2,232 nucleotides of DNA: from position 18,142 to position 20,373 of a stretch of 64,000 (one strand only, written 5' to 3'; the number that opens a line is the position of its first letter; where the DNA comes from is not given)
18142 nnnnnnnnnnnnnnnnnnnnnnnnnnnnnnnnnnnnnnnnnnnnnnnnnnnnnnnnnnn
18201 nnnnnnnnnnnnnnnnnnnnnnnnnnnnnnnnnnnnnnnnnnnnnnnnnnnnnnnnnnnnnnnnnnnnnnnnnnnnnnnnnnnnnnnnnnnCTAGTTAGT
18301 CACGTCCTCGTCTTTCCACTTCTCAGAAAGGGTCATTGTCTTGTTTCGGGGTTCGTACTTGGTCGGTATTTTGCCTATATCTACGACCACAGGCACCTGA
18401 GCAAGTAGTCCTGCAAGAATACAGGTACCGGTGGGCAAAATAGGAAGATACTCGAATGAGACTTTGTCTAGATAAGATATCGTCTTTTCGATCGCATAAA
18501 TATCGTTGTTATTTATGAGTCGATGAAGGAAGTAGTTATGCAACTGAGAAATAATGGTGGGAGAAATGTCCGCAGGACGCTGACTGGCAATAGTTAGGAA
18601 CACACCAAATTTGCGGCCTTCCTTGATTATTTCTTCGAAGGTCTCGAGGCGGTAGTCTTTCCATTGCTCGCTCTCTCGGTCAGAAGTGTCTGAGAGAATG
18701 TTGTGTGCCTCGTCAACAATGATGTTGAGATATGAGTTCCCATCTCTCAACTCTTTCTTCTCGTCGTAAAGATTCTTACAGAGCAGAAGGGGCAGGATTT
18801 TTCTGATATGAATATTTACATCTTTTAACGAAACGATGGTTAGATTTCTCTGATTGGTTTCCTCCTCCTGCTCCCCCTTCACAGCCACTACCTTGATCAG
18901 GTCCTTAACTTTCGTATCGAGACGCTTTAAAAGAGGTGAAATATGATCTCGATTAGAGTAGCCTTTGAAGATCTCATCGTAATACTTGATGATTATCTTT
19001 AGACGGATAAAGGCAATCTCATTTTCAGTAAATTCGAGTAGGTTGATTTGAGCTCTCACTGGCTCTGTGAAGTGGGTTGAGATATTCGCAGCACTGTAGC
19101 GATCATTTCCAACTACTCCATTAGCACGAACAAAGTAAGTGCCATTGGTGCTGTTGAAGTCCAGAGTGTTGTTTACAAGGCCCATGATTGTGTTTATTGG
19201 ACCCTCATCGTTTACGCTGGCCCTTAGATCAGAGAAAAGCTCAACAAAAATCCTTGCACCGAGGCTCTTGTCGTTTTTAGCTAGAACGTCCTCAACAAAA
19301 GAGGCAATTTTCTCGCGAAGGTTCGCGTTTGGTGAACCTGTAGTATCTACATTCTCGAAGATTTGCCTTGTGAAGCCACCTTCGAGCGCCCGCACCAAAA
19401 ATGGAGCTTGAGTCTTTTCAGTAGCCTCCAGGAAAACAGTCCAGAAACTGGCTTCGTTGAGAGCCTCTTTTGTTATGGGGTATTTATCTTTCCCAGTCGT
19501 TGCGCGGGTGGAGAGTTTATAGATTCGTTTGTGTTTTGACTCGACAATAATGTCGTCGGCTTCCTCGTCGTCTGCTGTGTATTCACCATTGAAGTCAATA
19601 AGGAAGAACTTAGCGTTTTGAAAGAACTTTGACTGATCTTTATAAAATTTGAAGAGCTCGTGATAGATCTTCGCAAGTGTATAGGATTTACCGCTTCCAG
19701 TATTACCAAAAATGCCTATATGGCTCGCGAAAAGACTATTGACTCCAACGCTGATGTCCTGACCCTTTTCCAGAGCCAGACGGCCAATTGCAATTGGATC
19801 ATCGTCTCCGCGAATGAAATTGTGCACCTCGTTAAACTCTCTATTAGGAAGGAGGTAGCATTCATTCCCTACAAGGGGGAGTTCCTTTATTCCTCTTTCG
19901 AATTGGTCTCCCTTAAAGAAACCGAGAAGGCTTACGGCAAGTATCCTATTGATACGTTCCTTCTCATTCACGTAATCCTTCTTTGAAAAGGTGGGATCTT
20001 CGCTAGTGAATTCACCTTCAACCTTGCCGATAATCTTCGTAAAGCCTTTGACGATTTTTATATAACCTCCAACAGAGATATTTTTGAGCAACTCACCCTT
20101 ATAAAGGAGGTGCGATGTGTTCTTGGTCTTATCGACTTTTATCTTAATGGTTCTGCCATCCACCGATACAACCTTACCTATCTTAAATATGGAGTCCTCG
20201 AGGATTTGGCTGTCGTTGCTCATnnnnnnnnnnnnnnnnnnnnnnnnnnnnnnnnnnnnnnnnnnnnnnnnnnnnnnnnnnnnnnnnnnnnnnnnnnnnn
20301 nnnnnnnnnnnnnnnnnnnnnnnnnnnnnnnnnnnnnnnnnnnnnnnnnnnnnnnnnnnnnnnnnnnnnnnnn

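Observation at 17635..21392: SIR2-HerA anti-phage defence module on an AT-rich island, with an extra third gene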

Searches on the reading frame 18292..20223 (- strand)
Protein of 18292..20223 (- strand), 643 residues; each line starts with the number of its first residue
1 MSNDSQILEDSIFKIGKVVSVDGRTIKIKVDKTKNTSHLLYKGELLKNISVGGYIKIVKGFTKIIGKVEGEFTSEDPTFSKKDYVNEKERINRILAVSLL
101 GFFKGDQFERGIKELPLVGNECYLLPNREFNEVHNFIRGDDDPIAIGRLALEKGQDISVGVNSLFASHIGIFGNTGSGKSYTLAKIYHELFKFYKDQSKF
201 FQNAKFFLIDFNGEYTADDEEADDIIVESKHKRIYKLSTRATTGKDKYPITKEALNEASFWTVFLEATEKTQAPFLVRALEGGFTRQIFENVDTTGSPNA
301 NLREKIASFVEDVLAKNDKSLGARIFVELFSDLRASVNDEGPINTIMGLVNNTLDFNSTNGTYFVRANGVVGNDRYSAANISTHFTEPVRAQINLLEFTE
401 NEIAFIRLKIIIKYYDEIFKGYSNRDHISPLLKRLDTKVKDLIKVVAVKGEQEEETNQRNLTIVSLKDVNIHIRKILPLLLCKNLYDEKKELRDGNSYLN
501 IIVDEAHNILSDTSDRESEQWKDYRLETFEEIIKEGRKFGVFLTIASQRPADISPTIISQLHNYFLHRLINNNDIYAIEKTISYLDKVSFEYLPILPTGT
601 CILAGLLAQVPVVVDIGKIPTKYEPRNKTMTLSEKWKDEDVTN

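Call 4: search_protein_families(library=pfam, proteins=[window:18292-20223:-], max_evalue=0.1)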
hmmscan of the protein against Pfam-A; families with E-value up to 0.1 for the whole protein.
window:18292-20223:- (643 aa): 7 families
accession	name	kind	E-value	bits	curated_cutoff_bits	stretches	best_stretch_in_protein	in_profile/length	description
PF01935.23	DUF87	-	1.6e-15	58.3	23.2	1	144-266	1-103/220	Helicase HerA, central domain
PF04851.21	ResIII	-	1.3e-06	28.9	22.5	1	447-520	87-142/164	Type III restriction enzyme, res subunit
PF13401.12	AAA_22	-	0.0093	16.7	27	0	168-190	7-29/130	AAA domain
PF01580.24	FtsK_SpoIIIE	-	0.014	15.3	24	0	166-186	39-59/221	FtsK/SpoIIIE family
PF09848.15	SLFN-g3_helicase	-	0.019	14.7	24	0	497-545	79-122/354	Schlafen group 3, DNA/RNA helicase domain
PF05872.18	HerA_C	-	0.019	14.1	22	1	481-569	240-321/502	Helicase HerA-like C-terminal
PF10412.15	TrwB_AAD_bind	-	0.035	13.4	20.5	0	166-227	15-68/387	Type IV secretion-system coupling protein DNA-binding domain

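Call 5: search_protein_families(library=padloc, proteins=[window:18292-20223:-], max_evalue=0.1)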
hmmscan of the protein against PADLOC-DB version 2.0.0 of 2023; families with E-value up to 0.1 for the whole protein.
window:18292-20223:- (643 aa): 15 families
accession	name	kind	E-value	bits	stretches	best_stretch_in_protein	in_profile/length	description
PDLC04097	HerA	-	3.7e-176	585.4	1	11-639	4-614/618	-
PDLC04102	HerA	-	1.3e-64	216.8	2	10-436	5-420/654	-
PDLC04105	HerA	-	1.4e-64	216.7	2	453-640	373-557/576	-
PDLC04098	HerA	-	2.7e-54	182.9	1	13-639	11-669/686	-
PDLC04103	HerA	-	4.7e-51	171.8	2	441-638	381-576/579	-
PDLC04106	HerA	-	5.4e-42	142.2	2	499-640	512-650/667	-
PDLC02185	HerA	-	3e-40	136.5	2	444-639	391-582/585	-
PDLC02188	HerA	-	1.9e-33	114.1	2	457-639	375-563/578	-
PDLC04100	HerA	-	2.9e-33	113.4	2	495-640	436-576/580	-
PDLC04104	HerA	-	2.3e-23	80.6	1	457-640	178-358/379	-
PDLC04101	HerA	-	7.5e-17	59.1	1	10-217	9-211/400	-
PDLC04140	mad8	-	2.7e-16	58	1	166-617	27-300/314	mads_8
PDLC04099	HerA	-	4.8e-16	56.7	1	14-216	11-211/214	-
PDLC01055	HerA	-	7e-15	52.8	2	436-613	359-521/532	Type III coevolved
PDLC04107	HerA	-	2.5e-12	44.4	1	14-218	13-213/306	-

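Call 11: search_protein_families(library=ncbifam, proteins=[window:18292-20223:-], max_evalue=0.1)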
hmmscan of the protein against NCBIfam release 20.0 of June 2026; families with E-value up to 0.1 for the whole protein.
window:18292-20223:- (643 aa): 10 families
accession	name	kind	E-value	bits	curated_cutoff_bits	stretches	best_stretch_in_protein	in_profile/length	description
NF042943.1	HerA_antiphage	equivalog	7.2e-35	120.6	800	2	455-628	390-559/566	anti-phage-associated helicase HerA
NF042944.1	HerA_antiphage_2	equivalog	1.6e-34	119.6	850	2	459-639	377-563/576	anti-phage-associated helicase HerA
NF040937.1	HerA_Thermprot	equivalog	4e-20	71.7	800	2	487-630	335-475/487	DNA double-strand break repair helicase HerA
NF053655.1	CedD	equivalog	3.7e-19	68.8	600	2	461-617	383-526/527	DNA-translocating ATPase CedD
NF040819.1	helicase_HerA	equivalog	4.7e-15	55.1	970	2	500-617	405-515/561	DNA double-strand break repair helicase HerA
NF033849.1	ser_rich_anae_1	subfamily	1.8e-10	38.8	650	1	488-602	1008-1127/1163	serine-rich protein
NF041017.1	DNA_import_CedB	equivalog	1.2e-06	27.5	700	1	438-575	412-541/590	DNA import protein CedB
TIGR03925.1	T7SS_EccC_b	equivalog_domain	0.00053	18.4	346.55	1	158-212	353-402/564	type VII secretion protein EccCb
TIGR03924.1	T7SS_EccC_a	equivalog_domain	0.00096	18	509.15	1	498-549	564-606/673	type VII secretion protein EccCa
NF041214.1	plasmid_TraB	equivalog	0.042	12.3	800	0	166-208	248-296/639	plasmid transfer protein TraB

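Call 26: find_homologous_proteins(query=window:18292-20223:-, max_evalue=1e-20)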
Query window:18292-20223:- (643 aa): 5402 proteins with E <= 1e-20 among 8000 candidates; the best 120 are listed.
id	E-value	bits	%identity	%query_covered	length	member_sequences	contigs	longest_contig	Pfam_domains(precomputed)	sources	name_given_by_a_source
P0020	0.0e+0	1430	100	100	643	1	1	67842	PF01935.24,PF04851.22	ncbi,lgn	ncbi:MAG: ATP-binding protein [Bacillota bacterium]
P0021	1.4e-298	1010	71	99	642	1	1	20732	PF01935.24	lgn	-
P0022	6.1e-298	1008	71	99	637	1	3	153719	PF01935.24,PF04851.22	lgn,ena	-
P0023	4.5e-297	1005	70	99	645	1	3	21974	PF01935.24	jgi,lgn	jgi:DNA helicase HerA-like ATPase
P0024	1.6e-295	1000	70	99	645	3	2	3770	PF01935.24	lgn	-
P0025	2.9e-293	992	70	99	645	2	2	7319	PF01935.24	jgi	jgi:DNA helicase HerA-like ATPase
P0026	2.5e-291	986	69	100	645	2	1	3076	PF01935.24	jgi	jgi:DNA helicase HerA-like ATPase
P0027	1.5e-289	980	70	99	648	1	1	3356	PF01935.24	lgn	-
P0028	4.2e-289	979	68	100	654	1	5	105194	PF01935.24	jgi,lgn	jgi:DNA helicase HerA-like ATPase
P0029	6.4e-287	971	69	99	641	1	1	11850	PF01935.24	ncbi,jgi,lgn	ncbi:MAG: ATP-binding protein [Methanomassiliicoccales archaeon]|jgi:hypothetical protein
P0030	1.1e-286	971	68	99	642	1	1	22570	PF01935.24,PF04851.22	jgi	-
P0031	3.7e-286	969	68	99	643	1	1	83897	PF01935.24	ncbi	-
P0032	7.4e-286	968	69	100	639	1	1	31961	PF01935.24,PF04851.22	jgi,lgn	jgi:hypothetical protein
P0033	4.7e-284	962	68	99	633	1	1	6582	PF01935.24,PF04851.22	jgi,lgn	jgi:DNA helicase HerA-like ATPase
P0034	5.3e-281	952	68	99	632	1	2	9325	PF01935.24,PF04851.22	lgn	-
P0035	2.5e-279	946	67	99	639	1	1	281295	PF01935.24,PF04851.22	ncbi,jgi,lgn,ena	ncbi:MAG: ATP-binding protein [Candidatus Paceibacterota bacterium]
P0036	6.5e-279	945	66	99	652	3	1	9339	PF01935.24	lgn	-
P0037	3.4e-275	933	68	99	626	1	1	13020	PF01935.24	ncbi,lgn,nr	ncbi:MAG: ATP-binding protein [bacterium]|nr:ATP-binding protein [bacterium]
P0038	7.6e-275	931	70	94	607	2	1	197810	PF01935.24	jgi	-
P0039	1.4e-273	927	67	99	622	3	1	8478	PF01935.24,PF04851.22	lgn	-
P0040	8.4e-271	918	66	99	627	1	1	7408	PF01935.24,PF04851.22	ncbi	-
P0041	4.0e-269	913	66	99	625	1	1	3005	PF01935.24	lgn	-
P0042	2.8e-268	910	66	99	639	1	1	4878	PF01935.24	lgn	-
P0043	2.8e-263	893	63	99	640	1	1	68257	PF01935.24,PF04851.22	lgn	-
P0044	2.0e-261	887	65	100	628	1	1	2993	PF01935.24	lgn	-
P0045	6.8e-260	882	64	99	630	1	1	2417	PF01935.24,PF04851.22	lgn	-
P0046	2.3e-257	874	63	100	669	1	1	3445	PF01935.24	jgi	jgi:DNA helicase HerA-like ATPase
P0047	6.0e-257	872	64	99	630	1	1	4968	PF01935.24,PF04851.22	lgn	-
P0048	1.1e-255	868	63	99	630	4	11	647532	PF01935.24,PF04851.22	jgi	jgi:DNA helicase HerA-like ATPase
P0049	1.5e-254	864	64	99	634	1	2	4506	PF01935.24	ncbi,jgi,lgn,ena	-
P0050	2.1e-253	861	63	99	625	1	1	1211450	PF01935.24,PF04851.22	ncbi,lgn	-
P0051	1.2e-252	858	63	99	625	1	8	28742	PF01935.24,PF04851.22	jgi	jgi:DNA helicase HerA-like ATPase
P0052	2.1e-251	854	62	99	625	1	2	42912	PF01935.24,PF04851.22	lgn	-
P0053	4.5e-250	850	62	98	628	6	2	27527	PF01935.24,PF04851.22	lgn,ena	-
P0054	3.4e-249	847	61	98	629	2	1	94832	PF01935.24,PF04851.22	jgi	jgi:uncharacterized protein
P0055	2.8e-247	840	61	99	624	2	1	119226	PF01935.24,PF04851.22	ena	-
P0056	6.5e-247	839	61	99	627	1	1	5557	PF01935.24,PF04851.22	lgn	-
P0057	8.5e-247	839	62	99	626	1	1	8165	PF01935.24,PF04851.22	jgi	jgi:uncharacterized protein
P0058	9.3e-247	839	61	99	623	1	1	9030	PF01935.24,PF04851.22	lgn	-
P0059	1.1e-246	838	62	99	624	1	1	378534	PF01935.24,PF04851.22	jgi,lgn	jgi:hypothetical protein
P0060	1.7e-246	838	62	99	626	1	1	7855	PF01935.24,PF04851.22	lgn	-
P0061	1.8e-246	838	62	99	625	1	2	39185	PF01935.24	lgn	-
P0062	2.3e-246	837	61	98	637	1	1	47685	PF01935.24,PF04851.22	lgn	-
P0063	2.4e-246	837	62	99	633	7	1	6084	PF01935.24,PF04851.22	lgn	-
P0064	8.9e-246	835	63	99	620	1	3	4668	PF01935.24,PF04851.22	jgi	jgi:DNA helicase HerA-like ATPase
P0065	5.0e-245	833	61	99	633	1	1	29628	PF01935.24,PF04851.22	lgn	-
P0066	6.0e-245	833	61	99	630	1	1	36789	PF01935.24,PF04851.22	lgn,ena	-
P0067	1.4e-244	831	61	99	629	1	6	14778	PF01935.24,PF04851.22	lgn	-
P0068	1.9e-244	831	61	99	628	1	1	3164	PF01935.24,PF04851.22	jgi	jgi:DNA helicase HerA-like ATPase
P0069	2.0e-244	831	61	99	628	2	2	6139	PF01935.24,PF04851.22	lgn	-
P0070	2.4e-244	831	61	99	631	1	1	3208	PF01935.24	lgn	-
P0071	4.3e-244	830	61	98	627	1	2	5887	PF01935.24,PF04851.22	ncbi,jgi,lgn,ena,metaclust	metaclust:\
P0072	4.7e-244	830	61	99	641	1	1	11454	PF01935.24,PF04851.22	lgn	-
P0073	7.3e-244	829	60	99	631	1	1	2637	PF01935.24,PF04851.22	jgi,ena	-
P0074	2.9e-243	827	61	99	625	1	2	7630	PF01935.24,PF04851.22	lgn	-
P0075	4.4e-243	826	60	99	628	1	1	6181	PF01935.24,PF04851.22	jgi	jgi:hypothetical protein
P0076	5.3e-243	826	59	98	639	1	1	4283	PF01935.24,PF04851.22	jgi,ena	-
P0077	6.2e-243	826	62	99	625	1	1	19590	PF01935.24,PF04851.22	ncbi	-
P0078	6.7e-243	826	61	98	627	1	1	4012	PF01935.24,PF04851.22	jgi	jgi:DNA helicase HerA-like ATPase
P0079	9.0e-243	825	60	99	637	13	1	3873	PF01935.24,PF04851.22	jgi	-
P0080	1.2e-242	825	60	99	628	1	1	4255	PF01935.24,PF04851.22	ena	-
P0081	3.0e-242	824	60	99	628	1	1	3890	PF01935.24,PF04851.22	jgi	jgi:uncharacterized protein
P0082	4.1e-242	823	60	99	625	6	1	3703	PF01935.24,PF04851.22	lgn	-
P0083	4.1e-242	823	61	98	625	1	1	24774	PF01935.24,PF04851.22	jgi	jgi:uncharacterized protein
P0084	7.2e-242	822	60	99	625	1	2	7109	PF01935.24,PF04851.22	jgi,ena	-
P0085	8.2e-242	822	61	99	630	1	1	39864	PF01935.24,PF04851.22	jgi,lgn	jgi:DNA helicase HerA-like ATPase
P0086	1.0e-241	822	60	99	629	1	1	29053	PF01935.24,PF04851.22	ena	-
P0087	1.1e-241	822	60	98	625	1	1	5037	PF01935.24,PF04851.22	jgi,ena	-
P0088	1.3e-241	822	60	99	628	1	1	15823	PF01935.24,PF04851.22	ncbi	-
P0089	1.5e-241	821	61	98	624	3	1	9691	PF01935.24,PF04851.22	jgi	jgi:DNA helicase HerA-like ATPase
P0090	1.7e-241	821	60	98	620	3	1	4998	PF01935.24,PF04851.22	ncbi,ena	-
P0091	1.8e-241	821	59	99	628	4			PF01935.24,PF04851.22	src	-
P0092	2.1e-241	821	62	99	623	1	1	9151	PF01935.24,PF04851.22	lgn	-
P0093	2.4e-241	821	60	99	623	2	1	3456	PF01935.24,PF04851.22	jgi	jgi:hypothetical protein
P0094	2.4e-241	821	60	99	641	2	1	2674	PF01935.24,PF04851.22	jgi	jgi:uncharacterized protein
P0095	2.8e-241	821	60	99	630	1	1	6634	PF01935.24,PF04851.22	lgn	-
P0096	2.9e-241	820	61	99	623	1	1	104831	PF01935.24,PF04851.22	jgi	jgi:hypothetical protein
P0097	3.1e-241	820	62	99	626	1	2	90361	PF01935.24,PF04851.22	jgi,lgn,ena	-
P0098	6.4e-241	819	59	99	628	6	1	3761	PF01935.24,PF04851.22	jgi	jgi:hypothetical protein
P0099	1.0e-240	819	59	99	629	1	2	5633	PF01935.24,PF04851.22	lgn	-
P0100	1.2e-240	818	61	99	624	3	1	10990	PF01935.24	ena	-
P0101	1.6e-240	818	60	99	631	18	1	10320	PF01935.24,PF04851.22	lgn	-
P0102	1.9e-240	818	60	98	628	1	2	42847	PF01935.24,PF04851.22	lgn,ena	-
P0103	2.0e-240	818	60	99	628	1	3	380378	PF01935.24,PF04851.22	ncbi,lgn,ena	ncbi:MAG: ATP-binding protein [Patescibacteria group bacterium]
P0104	2.9e-240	817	59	99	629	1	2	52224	PF01935.24,PF04851.22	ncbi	-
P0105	3.2e-240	817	62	99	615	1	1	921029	PF01935.24,PF04851.22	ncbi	ncbi:MAG: ATP-binding protein [Bacteroidales bacterium]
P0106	4.9e-240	816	59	98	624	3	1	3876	PF01935.24,PF04851.22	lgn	-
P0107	6.4e-240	816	59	99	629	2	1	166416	PF01935.24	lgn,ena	-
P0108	9.5e-240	815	59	99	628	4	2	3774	PF01935.24,PF04851.22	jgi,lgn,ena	-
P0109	3.7e-239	814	60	99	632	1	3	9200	PF01935.24,PF04851.22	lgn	-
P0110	4.7e-239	813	61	99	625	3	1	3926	PF01935.24,PF04851.22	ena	-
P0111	4.9e-239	813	58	100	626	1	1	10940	PF01935.24,PF04851.22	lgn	-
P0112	6.0e-239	813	61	99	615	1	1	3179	PF01935.24,PF04851.22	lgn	-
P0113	7.1e-239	813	61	99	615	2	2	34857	PF01935.24,PF04851.22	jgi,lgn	jgi:uncharacterized protein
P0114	9.7e-239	812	60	99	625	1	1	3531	PF01935.24,PF04851.22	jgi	jgi:uncharacterized protein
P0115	1.2e-238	812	60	99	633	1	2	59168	PF01935.24,PF04851.22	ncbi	ncbi:MAG: ATP-binding protein [Acidiferrobacterales bacterium]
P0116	1.4e-238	812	61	99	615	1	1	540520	PF01935.24,PF04851.22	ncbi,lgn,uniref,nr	ncbi:ATP-binding protein [Flavobacterium sp.]|uniref:ATP-binding protein n=1 Tax=Flavobacterium sp. 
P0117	1.5e-238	812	61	98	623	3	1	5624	PF01935.24,PF04851.22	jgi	jgi:DNA helicase HerA-like ATPase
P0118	1.6e-238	811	59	98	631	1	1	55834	PF01935.24,PF04851.22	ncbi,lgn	-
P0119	2.6e-238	811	60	99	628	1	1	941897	PF01935.24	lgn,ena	-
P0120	2.6e-238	811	61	99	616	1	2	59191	PF01935.24,PF04851.22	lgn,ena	-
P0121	3.8e-238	810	61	99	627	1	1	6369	PF01935.24,PF04851.22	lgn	-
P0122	5.3e-238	810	61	99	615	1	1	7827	PF01935.24,PF04851.22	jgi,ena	-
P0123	6.0e-238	810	59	99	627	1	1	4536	PF01935.24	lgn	-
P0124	6.0e-238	810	59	99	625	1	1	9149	PF01935.24,PF04851.22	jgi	-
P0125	6.9e-238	809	60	99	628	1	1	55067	PF01935.24,PF04851.22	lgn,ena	-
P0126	8.4e-238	809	61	99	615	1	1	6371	PF01935.24,PF04851.22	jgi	jgi:hypothetical protein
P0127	8.7e-238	809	60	99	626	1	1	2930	PF01935.24,PF04851.22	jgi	jgi:hypothetical protein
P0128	9.0e-238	809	60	98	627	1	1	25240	PF01935.24,PF04851.22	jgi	jgi:hypothetical protein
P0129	1.4e-237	808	59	99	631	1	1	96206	PF01935.24,PF04851.22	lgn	-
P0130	2.3e-237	808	60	99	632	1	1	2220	PF01935.24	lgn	-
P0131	2.3e-237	808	58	99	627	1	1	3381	PF01935.24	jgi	jgi:DNA helicase HerA-like ATPase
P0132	2.6e-237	807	59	99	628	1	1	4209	PF01935.24,PF04851.22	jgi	jgi:DNA helicase HerA-like ATPase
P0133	2.7e-237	807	59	99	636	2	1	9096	PF01935.24,PF04851.22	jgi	jgi:DNA helicase HerA-like ATPase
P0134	2.7e-237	807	60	99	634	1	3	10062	PF01935.24,PF04851.22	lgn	-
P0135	3.2e-237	807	60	99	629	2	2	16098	PF01935.24,PF04851.22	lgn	-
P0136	4.9e-237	807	59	99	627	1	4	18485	PF01935.24,PF04851.22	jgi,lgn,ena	-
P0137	7.4e-237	806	60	99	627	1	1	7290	PF01935.24,PF04851.22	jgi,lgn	jgi:DNA helicase HerA-like ATPase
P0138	8.8e-237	806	61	99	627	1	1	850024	PF01935.24,PF04851.22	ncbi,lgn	-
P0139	1.5e-236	805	60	98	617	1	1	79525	PF01935.24,PF01580.25,PF04851.22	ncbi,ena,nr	ncbi:MAG: ATP-binding protein [Chitinophagales bacterium]|nr:ATP-binding protein [Chitinophagales ba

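Call 28: find_related_loci(query=A1, collection=genome_contigs, flank=7000)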
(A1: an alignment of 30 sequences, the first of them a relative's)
Query A1 (643 aa) in genome_contigs; peptide patterns used: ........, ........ (x = any residue, [..] = any of these).
600 stretches matched a pattern (row limit reached: there are more); 576 encode a relative of the query (tblastn E <= 1e-3); the best 80 are kept; 80 distinct loci.
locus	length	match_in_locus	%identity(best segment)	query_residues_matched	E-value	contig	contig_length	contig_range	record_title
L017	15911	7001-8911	68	1-637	0e+0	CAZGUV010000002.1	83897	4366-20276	MAG TPA_asm: uncultured Candidatus Saccharibacteria bacterium isolate SRP257259_co1_62 genome assembly, contig: NODE_246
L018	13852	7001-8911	67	1-636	0e+0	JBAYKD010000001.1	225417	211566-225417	MAG: Candidatus Paceibacterota bacterium isolate SO_2016_GW1_71 scaffold00096_OW334_2016, whole genome shotgun sequence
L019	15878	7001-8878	63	1-637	0e+0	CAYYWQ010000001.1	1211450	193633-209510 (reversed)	MAG TPA_asm: uncultured Candidatus Saccharibacteria bacterium isolate SRP292972_co1_95 genome assembly, contig: NODE_2_l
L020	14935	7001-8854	62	6-637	0e+0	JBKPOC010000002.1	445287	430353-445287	MAG: Acidobacteriota bacterium isolate GS_HAYS_MAG_00024 GS_HAYS_000000970421, whole genome shotgun sequence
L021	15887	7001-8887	61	1-637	0e+0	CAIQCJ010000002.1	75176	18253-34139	uncultured bacterium isolate AM-2014_bin-3722 genome assembly, contig: bin-3722:02/41, whole genome shotgun sequence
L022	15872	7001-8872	60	4-637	0e+0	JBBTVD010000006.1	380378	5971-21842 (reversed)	MAG: Patescibacteria group bacterium isolate H14-bin010_1 H14_bin010_1_000000000006, whole genome shotgun sequence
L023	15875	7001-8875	59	6-637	0e+0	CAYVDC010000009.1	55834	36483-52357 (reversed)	MAG TPA_asm: uncultured Candidatus Saccharibacteria bacterium isolate SRP170004_co1_265 genome assembly, contig: NODE_66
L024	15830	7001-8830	60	8-636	0e+0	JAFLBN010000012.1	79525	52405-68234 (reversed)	MAG: Chitinophagales bacterium isolate UWPOB_CHIT7 gnl_X_KOMCDAFO_12, whole genome shotgun sequence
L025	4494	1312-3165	60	1-638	0e+0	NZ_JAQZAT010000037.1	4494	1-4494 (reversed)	Flavivirga sp. 57AJ16 Scaffold37, whole genome shotgun sequence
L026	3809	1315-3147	60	7-637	0e+0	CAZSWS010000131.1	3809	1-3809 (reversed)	MAG TPA_asm: uncultured Parabacteroides sp. isolate SRP294416_co2_617 genome assembly, contig: NODE_50667_length_3809_co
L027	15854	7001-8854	59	1-638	0e+0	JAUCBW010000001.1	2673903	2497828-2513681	MAG: Flavobacteriaceae bacterium isolate R4x_68d_np_Bin1.6 contig_1301, whole genome shotgun sequence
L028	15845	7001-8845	59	3-637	0e+0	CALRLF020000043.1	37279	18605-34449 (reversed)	MAG: Bosea thiooxidans isolate JJ-K11792-97-4-m2-bin42 genome assembly, contig: JJ-SDA7-351-C251, whole genome shotgun s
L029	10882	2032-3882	58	3-638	0e+0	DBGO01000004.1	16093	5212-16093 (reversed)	MAG TPA_asm: Flavobacteriales bacterium UBA852 UBA852_contig_826, whole genome shotgun sequence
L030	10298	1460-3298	60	9-637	0e+0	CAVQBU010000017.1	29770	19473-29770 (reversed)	MAG: uncultured Acidobacteriota bacterium isolate MFD01138.bin.3.14 genome assembly, contig: contig_54823, whole genome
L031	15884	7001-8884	57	5-637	0e+0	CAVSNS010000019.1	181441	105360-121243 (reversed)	MAG: uncultured Acidobacteriota bacterium isolate MFD03346.bin.2.100 genome assembly, contig: contig_20556, whole genome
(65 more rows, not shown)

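Call 29: find_related_loci(query=A1, collection=metagenome_contigs, flank=7000)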
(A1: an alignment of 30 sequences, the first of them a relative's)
Query A1 (643 aa) in metagenome_contigs; peptide patterns used: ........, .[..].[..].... (x = any residue, [..] = any of these).
600 stretches matched a pattern (row limit reached: there are more); 200 encode a relative of the query (tblastn E <= 1e-3); the best 80 are kept; 80 distinct loci.
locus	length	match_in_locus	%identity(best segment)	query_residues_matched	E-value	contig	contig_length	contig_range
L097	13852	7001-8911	67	1-636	0e+0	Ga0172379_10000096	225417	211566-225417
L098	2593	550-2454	64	1-638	0e+0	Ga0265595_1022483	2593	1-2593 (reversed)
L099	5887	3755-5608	61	6-636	0e+0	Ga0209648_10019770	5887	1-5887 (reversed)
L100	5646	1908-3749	61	4-637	0e+0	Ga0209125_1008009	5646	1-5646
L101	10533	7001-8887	60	2-637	0e+0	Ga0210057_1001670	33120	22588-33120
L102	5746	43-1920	59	3-637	0e+0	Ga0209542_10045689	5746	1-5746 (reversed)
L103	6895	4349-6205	59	6-637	0e+0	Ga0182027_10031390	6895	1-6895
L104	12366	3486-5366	57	6-643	0e+0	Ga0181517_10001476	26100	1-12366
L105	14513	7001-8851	59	6-637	0e+0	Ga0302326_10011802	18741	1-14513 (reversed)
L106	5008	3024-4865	60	7-637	0e+0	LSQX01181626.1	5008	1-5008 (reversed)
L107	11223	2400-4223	59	1-638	0e+0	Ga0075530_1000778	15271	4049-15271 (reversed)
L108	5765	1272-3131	59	9-637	0e+0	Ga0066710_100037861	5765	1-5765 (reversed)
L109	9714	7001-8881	57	2-637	0e+0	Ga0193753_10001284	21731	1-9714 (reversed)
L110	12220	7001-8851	56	3-638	0e+0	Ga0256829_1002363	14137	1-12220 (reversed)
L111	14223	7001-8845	55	11-636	0e+0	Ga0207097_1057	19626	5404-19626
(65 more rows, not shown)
